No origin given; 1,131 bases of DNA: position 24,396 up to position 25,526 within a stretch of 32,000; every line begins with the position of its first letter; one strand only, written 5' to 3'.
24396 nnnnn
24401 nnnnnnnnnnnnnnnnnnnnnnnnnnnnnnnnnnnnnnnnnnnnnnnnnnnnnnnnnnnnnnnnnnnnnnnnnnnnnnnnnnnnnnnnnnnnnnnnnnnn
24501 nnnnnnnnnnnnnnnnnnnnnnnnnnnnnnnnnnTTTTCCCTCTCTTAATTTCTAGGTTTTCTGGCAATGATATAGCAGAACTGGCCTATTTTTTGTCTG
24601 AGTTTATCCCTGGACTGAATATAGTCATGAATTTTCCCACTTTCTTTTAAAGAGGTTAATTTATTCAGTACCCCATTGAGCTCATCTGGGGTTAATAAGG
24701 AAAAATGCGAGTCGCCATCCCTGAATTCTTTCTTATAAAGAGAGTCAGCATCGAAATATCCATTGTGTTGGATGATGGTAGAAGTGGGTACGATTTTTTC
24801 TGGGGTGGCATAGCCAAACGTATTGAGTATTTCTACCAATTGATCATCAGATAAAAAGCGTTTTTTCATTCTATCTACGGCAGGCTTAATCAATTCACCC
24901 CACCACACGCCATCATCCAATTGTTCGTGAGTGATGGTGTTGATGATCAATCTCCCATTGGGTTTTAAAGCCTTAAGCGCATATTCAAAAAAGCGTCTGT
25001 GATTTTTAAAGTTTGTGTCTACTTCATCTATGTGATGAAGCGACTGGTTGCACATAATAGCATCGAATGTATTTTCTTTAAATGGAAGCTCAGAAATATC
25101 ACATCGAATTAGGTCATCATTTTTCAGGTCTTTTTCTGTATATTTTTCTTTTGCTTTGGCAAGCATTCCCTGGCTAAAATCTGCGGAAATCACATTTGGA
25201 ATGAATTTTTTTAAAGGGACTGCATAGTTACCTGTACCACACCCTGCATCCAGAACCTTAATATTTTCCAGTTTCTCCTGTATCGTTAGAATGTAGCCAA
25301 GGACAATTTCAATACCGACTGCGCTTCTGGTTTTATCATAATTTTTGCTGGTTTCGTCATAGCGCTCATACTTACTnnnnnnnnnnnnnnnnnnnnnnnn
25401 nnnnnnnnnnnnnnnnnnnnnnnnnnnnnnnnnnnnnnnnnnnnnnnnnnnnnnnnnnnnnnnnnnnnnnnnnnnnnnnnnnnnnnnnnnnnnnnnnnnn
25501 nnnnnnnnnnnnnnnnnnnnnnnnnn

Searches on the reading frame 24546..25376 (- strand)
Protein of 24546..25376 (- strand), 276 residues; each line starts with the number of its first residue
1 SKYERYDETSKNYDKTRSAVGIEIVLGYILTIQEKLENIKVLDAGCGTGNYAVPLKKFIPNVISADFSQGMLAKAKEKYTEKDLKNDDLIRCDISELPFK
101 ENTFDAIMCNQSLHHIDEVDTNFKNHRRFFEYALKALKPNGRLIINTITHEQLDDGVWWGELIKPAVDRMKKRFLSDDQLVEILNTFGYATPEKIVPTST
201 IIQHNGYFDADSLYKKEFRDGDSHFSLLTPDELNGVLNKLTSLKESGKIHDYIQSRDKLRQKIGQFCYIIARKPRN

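Call 13: search_protein_families(library=ncbifam, proteins=[window:24546-25376:-], max_evalue=0.00001)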
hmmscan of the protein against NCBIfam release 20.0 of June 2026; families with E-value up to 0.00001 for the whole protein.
window:24546-25376:- (276 aa): 30 families (the best 25 are shown)
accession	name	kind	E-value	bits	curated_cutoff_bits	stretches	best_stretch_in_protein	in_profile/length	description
TIGR02072.1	BioC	equivalog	2.3e-19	70.2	184.95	1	32-186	27-169/244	malonyl-ACP O-methyltransferase BioC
TIGR01934.1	MenG_MenH_UbiE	subfamily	2e-14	53.4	158.35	1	33-145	36-141/223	ubiquinone/menaquinone biosynthesis methyltransferase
TIGR01983.1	UbiG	equivalog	3.6e-14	52.6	102.95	1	34-152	46-158/228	bifunctional 2-polyprenyl-6-hydroxyphenol methylase/3-demethylubiquinol 3-O-methyltransferase UbiG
NF043040.1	corrin_prot_MT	hypoth_equivalog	5.7e-14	52.1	180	1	31-146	33-148/216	corrinoid protein-associated methyltransferase CpaM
NF001244.0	PRK00216.1-5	equivalog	6.8e-13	48.4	216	1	32-150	44-158/236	bifunctional demethylmenaquinone methyltransferase/2-methoxy-6-polyprenyl-1,4-benzoquinol methylase UbiE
NF041536.1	ArsM_DUF2284_UU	exception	1.2e-12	46.9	575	1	38-149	77-185/459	arsenite methyltransferase/DUF2284 domain selenoprotein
NF004452.0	PRK05785.1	equivalog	1.3e-12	47.7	207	1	27-132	43-139/228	hypothetical protein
NF001243.0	PRK00216.1-4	equivalog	1.8e-12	47.1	235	1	6-128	13-141/237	demethylmenaquinone methyltransferase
TIGR02021.1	BchM-ChlM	equivalog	6.9e-12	45.3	158.9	1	30-119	46-134/218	magnesium protoporphyrin IX methyltransferase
TIGR02752.1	MenG_heptapren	equivalog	9.4e-12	44.9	419.85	1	6-128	11-139/231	demethylmenaquinone methyltransferase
NF045667.1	MTase_DVU1556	equivalog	2.8e-11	43.3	155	1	37-153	22-127/213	DVU_1556 family methyltransferase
NF007610.0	PRK10258.1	equivalog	5.1e-11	42.4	342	1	35-189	40-180/251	malonyl-ACP O-methyltransferase BioC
NF001241.0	PRK00216.1-2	equivalog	5.4e-11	42.6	327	1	7-149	18-151/231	demethylmenaquinone methyltransferase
NF041537.1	ArsM_AhpD_UU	exception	7.3e-10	38.2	510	1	38-146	77-181/345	arsenite methyltransferase/AhpD domain selenoprotein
NF001242.0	PRK00216.1-3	equivalog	9.6e-10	38.3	351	1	29-130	61-167/258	bifunctional demethylmenaquinone methyltransferase/2-methoxy-6-polyprenyl-1,4-benzoquinol methylase UbiE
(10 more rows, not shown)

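Call 37: search_solved_structures(query=window:24546-25376:-, max_evalue=0.001)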
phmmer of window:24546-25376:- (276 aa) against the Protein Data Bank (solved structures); distinct sequences matched with E-value up to 0.001: 41.
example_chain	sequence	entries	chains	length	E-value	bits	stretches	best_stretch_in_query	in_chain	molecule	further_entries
1ve3_A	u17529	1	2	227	8e-10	41.7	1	37-145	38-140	hypothetical protein PH0226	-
3mgg_A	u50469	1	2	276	9.8e-09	38.2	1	39-138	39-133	Methyltransferase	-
4iv8_A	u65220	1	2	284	2.9e-08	36.6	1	37-173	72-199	Phosphoethanolamine N-methyltransferase,putative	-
4mwz_A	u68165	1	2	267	3.9e-08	36.2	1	34-171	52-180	Phosphoethanolamine N-methyltransferase, putative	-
1wzn_A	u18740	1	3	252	4.7e-08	35.9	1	30-145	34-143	SAM-dependent methyltransferase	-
4iv0_A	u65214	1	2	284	4.9e-08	35.9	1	34-163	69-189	Phosphoethanolamine N-methyltransferase, putative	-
5wp5_A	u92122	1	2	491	5e-08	35.9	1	37-147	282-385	Phosphomethylethanolamine N-methyltransferase 2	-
1xxl_A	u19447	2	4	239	7e-08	35.4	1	27-143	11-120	YcgJ protein | ycgJ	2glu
4krh_A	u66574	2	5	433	8.5e-08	35.1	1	40-147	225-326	Phosphoethanolamine N-methyltransferase 2 | Phospholethanolamine N-methyltransferase 2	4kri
5wp4_A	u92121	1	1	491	2.6e-07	33.5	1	38-152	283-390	Phosphoethanolamine N-methyltransferase 1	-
3l8d_A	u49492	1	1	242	4.8e-07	32.6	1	38-118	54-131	Methyltransferase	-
9fd3_A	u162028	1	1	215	7e-06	28.8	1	38-141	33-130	SAM-dependent methyltransferase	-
9fcd_A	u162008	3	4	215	7e-06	28.8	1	38-141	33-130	SAM-dependent methyltransferase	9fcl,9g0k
9fcy_A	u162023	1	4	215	7.3e-06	28.8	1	38-141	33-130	SAM-dependent methyltransferase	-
3uj6_A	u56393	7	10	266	1e-05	28.3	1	21-188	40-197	Phosphoethanolamine N-methyltransferase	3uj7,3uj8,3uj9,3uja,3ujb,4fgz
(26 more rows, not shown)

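Call 53: search_protein_families(library=pfam, proteins=[L009:3360-4409:+, L009:532-1137:+], max_evalue=0.01)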
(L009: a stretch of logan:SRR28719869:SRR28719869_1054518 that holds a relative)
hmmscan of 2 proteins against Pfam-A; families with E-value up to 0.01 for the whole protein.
L009:3360-4409:+ (350 aa): 2 families
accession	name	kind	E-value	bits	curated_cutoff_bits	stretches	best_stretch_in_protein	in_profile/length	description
PF00266.25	Aminotran_5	-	1.8e-34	119.8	21.5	1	22-324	31-338/371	Aminotransferase class-V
PF22622.2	MFE-2_hydrat-2_N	-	0.0072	16.6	27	0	102-155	35-90/130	MFE-2 hydratase 2 N-terminal domain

L009:532-1137:+ (202 aa): 2 families
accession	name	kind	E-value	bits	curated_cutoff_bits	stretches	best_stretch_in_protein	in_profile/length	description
PF13546.12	DDE_5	-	1.1e-12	48.5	27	1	25-198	18-214/272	DDE superfamily endonuclease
PF01609.27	DDE_Tnp_1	-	1.6e-05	25.2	23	1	111-197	32-111/200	Transposase DDE domain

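Call 59: search_protein_families(library=ncbifam, proteins=[L009:2279-3367:+, L009:3360-4409:+], max_evalue=1e-10)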
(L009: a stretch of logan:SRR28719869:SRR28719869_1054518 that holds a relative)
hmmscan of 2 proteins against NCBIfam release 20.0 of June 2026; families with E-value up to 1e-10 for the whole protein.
L009:2279-3367:+ (363 aa): 5 families
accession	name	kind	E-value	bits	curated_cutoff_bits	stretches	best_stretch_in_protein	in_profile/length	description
TIGR03301.1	PhnW-AepZ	equivalog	5e-119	397.8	360.8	1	7-357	2-354/355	2-aminoethylphosphonate aminotransferase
NF010006.0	PRK13479.1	equivalog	4.6e-117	391.2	296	1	2-360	3-363/369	2-aminoethylphosphonate--pyruvate transaminase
TIGR02326.1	transamin_PhnW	equivalog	6.3e-113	377.5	400.8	1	5-358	4-360/363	2-aminoethylphosphonate--pyruvate transaminase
NF046070.1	PyrdoxPyrvTramin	equivalog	7.9e-26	90.8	600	1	8-284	9-287/369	pyridoxamine--pyruvate transaminase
NF045640.1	AspGlyoxATaseBhcA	equivalog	2.3e-21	76.2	650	1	1-285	1-289/395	L-aspartate--glyoxylate aminotransferase BhcA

L009:3360-4409:+ (350 aa): 9 families
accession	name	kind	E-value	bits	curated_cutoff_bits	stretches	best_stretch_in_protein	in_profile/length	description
NF045640.1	AspGlyoxATaseBhcA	equivalog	1.9e-65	221.3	650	1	6-343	9-350/395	L-aspartate--glyoxylate aminotransferase BhcA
NF046070.1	PyrdoxPyrvTramin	equivalog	8.3e-63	212.4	600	1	7-340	11-346/369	pyridoxamine--pyruvate transaminase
TIGR03301.1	PhnW-AepZ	equivalog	5e-48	164.3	360.8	1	8-348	6-346/355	2-aminoethylphosphonate aminotransferase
NF010006.0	PRK13479.1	equivalog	1.5e-36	126.3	296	1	8-349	12-353/369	2-aminoethylphosphonate--pyruvate transaminase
TIGR02326.1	transamin_PhnW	equivalog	3.1e-35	122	400.8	1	8-348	10-351/363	2-aminoethylphosphonate--pyruvate transaminase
TIGR01977.1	am_tr_V_EF2568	hypoth_equivalog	1.9e-17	63.3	377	1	40-324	50-334/376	cysteine desulfurase family protein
TIGR01366.1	serC_3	equivalog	1.1e-11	44.5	401.65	1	26-262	33-261/361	phosphoserine transaminase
TIGR01979.1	sufS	subfamily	1.3e-11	44.1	475.1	1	70-301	103-337/403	SufS family cysteine desulfurase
NF003764.0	PRK05355.1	equivalog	4.3e-11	42.3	253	1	25-264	39-261/357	3-phosphoserine/phosphohydroxythreonine transaminase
